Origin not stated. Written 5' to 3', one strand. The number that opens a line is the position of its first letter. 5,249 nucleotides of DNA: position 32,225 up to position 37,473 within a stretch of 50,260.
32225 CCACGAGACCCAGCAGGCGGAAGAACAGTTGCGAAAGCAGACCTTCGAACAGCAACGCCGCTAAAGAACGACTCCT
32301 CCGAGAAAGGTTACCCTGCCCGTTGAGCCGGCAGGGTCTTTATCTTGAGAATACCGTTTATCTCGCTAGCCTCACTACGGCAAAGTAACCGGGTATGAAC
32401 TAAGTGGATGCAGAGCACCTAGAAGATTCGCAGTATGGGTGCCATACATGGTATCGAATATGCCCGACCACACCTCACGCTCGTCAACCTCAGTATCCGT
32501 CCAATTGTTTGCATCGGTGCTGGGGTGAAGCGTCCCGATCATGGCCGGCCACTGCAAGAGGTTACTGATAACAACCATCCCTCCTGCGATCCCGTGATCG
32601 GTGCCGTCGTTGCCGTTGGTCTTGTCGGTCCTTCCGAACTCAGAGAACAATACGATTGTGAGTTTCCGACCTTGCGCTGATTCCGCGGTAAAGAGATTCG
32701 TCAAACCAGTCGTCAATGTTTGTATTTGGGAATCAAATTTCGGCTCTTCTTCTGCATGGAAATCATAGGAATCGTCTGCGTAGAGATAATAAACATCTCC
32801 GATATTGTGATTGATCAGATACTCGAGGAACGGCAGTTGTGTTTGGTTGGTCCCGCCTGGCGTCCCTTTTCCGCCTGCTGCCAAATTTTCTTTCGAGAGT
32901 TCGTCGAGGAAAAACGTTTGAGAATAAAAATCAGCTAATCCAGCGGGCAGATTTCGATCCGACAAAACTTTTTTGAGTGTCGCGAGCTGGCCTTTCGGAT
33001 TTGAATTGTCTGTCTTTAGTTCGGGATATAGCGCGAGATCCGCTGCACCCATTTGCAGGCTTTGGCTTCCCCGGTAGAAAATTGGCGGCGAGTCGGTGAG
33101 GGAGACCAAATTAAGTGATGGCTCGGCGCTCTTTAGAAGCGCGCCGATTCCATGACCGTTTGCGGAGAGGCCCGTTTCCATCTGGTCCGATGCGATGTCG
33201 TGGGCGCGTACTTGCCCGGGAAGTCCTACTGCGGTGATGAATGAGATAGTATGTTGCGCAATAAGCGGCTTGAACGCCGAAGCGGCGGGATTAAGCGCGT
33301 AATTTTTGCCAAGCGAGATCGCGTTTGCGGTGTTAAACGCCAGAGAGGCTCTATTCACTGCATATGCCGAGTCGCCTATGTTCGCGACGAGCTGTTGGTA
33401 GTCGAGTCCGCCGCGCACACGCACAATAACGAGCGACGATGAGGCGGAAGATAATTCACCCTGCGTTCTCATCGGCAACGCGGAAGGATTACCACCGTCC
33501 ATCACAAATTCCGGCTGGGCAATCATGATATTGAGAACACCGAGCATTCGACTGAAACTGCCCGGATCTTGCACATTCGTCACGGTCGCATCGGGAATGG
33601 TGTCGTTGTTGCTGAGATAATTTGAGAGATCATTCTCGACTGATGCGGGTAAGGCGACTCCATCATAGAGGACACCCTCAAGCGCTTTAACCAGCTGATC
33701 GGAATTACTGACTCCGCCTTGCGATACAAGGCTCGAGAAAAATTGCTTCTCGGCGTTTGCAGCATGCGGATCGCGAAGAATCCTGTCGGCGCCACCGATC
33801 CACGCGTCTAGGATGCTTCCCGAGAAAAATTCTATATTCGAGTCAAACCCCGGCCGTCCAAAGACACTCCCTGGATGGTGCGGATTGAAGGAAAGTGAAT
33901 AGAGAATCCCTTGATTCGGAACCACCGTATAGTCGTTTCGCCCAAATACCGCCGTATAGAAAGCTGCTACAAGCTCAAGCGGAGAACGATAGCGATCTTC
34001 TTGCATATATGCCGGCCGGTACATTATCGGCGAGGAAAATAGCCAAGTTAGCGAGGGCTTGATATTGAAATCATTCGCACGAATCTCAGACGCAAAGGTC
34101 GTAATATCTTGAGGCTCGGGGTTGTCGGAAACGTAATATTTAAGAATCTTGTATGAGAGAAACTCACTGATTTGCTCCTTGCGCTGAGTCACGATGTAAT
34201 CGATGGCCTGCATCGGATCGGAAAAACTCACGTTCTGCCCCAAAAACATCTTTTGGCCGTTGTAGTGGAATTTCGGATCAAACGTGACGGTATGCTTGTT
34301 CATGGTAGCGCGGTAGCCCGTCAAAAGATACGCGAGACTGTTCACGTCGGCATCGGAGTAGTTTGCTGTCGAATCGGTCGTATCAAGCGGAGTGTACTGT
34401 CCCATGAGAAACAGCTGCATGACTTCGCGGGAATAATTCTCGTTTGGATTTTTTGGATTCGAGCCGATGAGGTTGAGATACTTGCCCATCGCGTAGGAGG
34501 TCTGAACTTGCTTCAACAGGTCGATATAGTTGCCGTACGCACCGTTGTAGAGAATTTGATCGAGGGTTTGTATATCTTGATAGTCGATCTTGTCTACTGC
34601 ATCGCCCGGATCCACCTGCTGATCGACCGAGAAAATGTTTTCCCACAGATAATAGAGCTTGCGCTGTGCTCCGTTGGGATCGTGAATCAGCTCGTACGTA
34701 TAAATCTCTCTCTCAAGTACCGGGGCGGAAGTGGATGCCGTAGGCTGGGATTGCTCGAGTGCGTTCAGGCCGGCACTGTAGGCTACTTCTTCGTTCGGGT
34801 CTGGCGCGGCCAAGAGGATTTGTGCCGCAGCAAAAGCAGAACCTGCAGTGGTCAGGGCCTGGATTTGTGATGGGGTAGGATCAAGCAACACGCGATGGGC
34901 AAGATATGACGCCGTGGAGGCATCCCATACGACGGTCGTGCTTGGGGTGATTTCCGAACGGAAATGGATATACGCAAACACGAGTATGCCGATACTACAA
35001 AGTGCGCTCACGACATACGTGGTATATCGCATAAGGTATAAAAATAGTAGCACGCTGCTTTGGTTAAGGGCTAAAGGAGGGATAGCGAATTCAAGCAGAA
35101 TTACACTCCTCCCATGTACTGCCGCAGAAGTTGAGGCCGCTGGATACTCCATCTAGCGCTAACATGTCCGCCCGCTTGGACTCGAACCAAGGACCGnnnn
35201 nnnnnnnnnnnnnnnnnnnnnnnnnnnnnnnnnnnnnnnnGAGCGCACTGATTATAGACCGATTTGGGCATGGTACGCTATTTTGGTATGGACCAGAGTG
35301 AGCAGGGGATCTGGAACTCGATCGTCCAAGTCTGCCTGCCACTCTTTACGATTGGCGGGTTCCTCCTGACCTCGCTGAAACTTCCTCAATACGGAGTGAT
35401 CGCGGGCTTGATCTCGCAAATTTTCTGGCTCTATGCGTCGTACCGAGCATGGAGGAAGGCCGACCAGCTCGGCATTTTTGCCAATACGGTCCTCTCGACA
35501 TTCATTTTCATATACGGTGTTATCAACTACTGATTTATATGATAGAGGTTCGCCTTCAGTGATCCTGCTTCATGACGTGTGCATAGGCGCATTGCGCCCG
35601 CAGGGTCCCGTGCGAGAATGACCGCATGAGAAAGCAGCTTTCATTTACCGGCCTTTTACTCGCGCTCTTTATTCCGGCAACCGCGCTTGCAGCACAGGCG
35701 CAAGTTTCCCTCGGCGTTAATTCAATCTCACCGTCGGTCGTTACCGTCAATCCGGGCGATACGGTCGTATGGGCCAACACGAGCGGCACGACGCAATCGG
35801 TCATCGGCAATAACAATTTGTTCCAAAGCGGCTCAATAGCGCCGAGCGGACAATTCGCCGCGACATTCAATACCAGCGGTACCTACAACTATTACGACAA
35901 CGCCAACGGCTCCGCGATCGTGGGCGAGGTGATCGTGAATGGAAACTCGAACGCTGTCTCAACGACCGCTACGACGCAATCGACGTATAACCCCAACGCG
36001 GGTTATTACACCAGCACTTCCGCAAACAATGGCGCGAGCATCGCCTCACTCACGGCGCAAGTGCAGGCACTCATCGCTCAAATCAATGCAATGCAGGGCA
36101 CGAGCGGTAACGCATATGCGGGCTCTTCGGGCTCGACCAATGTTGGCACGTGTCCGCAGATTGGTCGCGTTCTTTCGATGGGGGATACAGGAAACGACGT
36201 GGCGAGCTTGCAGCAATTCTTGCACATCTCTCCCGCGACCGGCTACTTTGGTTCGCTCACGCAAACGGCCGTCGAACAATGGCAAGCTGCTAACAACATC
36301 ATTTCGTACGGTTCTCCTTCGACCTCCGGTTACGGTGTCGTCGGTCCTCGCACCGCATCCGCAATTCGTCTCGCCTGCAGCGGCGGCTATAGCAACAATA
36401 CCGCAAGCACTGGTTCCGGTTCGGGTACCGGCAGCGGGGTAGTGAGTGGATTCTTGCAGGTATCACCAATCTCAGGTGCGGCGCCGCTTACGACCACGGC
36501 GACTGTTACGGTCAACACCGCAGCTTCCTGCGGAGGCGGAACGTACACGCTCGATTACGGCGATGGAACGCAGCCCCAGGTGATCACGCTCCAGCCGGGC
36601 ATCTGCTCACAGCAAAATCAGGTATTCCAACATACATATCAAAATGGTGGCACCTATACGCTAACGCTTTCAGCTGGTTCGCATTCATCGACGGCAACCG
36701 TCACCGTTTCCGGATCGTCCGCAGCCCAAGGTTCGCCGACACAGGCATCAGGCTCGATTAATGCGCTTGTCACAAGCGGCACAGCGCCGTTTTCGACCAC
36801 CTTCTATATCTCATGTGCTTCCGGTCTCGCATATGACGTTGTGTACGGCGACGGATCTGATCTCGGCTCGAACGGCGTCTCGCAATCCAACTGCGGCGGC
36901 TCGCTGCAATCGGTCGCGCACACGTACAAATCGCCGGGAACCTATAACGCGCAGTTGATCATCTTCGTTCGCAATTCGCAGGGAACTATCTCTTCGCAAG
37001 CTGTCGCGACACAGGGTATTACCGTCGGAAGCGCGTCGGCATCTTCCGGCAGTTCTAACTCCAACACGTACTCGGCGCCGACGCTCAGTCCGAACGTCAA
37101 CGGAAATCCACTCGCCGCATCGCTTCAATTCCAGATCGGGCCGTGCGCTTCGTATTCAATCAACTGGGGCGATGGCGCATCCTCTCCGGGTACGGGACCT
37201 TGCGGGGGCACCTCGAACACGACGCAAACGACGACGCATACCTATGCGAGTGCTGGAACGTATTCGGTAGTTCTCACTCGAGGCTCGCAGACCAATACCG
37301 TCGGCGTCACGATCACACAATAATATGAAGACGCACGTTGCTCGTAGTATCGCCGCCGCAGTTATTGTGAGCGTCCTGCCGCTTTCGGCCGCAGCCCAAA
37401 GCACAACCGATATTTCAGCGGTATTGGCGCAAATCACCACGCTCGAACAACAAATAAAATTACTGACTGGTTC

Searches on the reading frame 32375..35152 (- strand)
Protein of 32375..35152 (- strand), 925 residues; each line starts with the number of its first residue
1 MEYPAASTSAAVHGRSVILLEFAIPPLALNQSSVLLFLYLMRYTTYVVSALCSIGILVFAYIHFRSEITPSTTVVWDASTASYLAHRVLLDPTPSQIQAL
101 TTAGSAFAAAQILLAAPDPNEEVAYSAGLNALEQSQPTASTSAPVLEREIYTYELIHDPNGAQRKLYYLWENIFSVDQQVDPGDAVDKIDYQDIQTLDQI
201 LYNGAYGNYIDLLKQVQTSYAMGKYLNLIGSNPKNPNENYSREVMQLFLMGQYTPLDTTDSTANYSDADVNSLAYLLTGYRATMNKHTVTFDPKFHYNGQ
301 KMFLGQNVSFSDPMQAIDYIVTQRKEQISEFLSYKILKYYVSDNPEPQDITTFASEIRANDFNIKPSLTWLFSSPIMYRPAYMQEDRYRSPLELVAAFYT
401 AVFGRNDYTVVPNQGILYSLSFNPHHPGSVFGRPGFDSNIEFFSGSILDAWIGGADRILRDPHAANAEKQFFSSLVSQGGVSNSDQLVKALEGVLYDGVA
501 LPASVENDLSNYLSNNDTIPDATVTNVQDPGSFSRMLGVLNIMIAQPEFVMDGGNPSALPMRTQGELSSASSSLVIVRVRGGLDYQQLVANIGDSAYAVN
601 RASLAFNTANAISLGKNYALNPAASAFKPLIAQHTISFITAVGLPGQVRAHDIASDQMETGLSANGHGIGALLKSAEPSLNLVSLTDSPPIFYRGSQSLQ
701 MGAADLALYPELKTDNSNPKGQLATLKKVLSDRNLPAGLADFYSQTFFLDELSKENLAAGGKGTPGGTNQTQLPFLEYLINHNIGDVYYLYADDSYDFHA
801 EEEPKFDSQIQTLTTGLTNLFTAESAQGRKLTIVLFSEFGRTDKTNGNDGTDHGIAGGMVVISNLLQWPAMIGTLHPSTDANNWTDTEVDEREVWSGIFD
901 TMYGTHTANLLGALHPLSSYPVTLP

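Call 69: search_protein_families(library=pfam, proteins=[window:32375-35152:-], max_evalue=0.001)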
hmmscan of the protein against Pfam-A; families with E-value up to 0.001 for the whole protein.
window:32375-35152:- (925 aa): 2 families
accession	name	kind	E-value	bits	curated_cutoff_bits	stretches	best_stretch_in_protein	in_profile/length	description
PF08811.16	DUF1800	-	1.5e-53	182.9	26.1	1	85-550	3-418/419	Protein of unknown function (DUF1800)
PF07394.17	DUF1501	-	1.9e-08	34.4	27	1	794-860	252-320/390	Protein of unknown function (DUF1501)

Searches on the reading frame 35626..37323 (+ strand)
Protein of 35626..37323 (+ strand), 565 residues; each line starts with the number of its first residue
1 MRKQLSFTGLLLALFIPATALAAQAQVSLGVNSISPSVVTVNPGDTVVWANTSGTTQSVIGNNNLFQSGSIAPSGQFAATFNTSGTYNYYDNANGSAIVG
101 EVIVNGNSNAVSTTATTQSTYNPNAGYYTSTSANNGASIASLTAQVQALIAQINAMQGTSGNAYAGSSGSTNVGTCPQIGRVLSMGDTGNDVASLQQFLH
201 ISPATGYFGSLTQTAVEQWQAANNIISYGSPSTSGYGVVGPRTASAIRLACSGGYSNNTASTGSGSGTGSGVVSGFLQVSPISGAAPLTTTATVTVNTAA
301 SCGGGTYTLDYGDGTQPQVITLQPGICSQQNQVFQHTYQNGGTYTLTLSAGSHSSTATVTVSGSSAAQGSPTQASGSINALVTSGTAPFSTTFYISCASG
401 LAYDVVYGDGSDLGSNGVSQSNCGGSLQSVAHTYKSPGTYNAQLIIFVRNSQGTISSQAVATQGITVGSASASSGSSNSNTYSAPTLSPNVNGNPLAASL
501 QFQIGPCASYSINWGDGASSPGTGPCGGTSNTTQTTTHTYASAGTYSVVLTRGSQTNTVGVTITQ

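Call 69: search_protein_families(library=pfam, proteins=[window:35626-37323:+], max_evalue=0.001)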
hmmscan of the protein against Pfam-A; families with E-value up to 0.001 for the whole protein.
window:35626-37323:+ (565 aa): 3 families
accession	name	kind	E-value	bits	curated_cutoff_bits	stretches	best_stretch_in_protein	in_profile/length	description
PF18911.6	PKD_4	-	6.9e-16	58.5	27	3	288-358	14-76/85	PKD domain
PF00801.26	PKD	-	8.3e-11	42.2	23.5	2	277-361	2-76/80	PKD domain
PF01471.23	PG_binding_1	-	2.1e-05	25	23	1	189-225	2-43/57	Putative peptidoglycan binding domain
